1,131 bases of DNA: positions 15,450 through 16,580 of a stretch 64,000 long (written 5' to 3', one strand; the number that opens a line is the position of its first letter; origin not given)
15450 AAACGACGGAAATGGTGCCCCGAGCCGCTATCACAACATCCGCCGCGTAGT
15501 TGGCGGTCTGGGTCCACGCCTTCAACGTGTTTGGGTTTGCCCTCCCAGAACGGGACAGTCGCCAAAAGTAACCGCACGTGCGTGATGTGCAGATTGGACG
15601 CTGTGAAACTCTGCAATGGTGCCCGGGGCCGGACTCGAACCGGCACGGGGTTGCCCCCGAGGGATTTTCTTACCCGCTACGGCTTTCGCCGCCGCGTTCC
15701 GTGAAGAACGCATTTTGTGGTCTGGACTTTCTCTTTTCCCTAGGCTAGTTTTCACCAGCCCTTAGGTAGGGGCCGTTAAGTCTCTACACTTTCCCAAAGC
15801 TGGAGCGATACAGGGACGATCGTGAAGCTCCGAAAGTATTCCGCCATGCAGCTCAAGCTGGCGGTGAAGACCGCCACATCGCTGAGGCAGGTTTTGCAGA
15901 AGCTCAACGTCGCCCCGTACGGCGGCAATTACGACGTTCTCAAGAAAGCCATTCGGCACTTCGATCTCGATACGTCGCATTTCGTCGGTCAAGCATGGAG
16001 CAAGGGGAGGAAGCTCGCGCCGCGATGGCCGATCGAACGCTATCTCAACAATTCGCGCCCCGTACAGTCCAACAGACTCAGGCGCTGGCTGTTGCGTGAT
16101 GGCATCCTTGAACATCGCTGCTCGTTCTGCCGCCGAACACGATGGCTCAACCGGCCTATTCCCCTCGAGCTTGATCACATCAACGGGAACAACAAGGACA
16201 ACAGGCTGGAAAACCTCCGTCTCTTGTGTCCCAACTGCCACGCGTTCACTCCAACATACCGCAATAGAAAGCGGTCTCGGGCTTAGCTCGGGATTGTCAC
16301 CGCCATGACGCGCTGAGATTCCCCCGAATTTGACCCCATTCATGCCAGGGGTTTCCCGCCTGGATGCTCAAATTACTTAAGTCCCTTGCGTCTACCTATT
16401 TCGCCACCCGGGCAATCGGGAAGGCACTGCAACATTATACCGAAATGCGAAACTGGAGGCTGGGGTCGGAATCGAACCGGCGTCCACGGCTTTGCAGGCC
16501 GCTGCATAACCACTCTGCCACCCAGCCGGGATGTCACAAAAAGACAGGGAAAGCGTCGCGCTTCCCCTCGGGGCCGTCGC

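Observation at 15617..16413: tRNA-Leu(UAA) split by a 710-nt group I intron in a high-GC proteobacterium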

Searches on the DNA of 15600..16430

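Call 5: search_rna_families(source=window, start=15600, end=16430, threshold=evalue, max_evalue=10, show_alignments=5)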
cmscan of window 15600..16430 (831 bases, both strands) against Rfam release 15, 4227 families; matches with E-value up to 10: 6.
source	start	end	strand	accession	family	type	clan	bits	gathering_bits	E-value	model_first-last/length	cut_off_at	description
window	15660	15768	-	RF03000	LOOT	Gene; sRNA;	-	21.2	46.4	0.14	1-121/121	no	LOOT RNA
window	16036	16101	-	RF01542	TB11Cs5H1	Gene; snRNA; snoRNA; HACA-box;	-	20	45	0.14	1-71/71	no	Trypanosomatid snoRNA TB11Cs5H1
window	15628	15658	-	RF01053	Deinococcus_Y_RNA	Gene;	-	18.3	80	1.9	52-82/126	no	Deinococcus radiodurans Y RNA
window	15629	15659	-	RF01852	tRNA-Sec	Gene; tRNA;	CL00001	15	47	6.8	48-82/91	no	Selenocysteine transfer RNA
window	15731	15772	+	RF02260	MAT2A_A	Cis-reg;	-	14.9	40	4.2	1-65/65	no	MAT2A 3'UTR stem loop A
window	15858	15884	+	RF00189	SNORD95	Gene; snRNA; snoRNA; CD-box;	-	14.4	55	4.8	1-68/68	no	Small nucleolar RNA SNORD95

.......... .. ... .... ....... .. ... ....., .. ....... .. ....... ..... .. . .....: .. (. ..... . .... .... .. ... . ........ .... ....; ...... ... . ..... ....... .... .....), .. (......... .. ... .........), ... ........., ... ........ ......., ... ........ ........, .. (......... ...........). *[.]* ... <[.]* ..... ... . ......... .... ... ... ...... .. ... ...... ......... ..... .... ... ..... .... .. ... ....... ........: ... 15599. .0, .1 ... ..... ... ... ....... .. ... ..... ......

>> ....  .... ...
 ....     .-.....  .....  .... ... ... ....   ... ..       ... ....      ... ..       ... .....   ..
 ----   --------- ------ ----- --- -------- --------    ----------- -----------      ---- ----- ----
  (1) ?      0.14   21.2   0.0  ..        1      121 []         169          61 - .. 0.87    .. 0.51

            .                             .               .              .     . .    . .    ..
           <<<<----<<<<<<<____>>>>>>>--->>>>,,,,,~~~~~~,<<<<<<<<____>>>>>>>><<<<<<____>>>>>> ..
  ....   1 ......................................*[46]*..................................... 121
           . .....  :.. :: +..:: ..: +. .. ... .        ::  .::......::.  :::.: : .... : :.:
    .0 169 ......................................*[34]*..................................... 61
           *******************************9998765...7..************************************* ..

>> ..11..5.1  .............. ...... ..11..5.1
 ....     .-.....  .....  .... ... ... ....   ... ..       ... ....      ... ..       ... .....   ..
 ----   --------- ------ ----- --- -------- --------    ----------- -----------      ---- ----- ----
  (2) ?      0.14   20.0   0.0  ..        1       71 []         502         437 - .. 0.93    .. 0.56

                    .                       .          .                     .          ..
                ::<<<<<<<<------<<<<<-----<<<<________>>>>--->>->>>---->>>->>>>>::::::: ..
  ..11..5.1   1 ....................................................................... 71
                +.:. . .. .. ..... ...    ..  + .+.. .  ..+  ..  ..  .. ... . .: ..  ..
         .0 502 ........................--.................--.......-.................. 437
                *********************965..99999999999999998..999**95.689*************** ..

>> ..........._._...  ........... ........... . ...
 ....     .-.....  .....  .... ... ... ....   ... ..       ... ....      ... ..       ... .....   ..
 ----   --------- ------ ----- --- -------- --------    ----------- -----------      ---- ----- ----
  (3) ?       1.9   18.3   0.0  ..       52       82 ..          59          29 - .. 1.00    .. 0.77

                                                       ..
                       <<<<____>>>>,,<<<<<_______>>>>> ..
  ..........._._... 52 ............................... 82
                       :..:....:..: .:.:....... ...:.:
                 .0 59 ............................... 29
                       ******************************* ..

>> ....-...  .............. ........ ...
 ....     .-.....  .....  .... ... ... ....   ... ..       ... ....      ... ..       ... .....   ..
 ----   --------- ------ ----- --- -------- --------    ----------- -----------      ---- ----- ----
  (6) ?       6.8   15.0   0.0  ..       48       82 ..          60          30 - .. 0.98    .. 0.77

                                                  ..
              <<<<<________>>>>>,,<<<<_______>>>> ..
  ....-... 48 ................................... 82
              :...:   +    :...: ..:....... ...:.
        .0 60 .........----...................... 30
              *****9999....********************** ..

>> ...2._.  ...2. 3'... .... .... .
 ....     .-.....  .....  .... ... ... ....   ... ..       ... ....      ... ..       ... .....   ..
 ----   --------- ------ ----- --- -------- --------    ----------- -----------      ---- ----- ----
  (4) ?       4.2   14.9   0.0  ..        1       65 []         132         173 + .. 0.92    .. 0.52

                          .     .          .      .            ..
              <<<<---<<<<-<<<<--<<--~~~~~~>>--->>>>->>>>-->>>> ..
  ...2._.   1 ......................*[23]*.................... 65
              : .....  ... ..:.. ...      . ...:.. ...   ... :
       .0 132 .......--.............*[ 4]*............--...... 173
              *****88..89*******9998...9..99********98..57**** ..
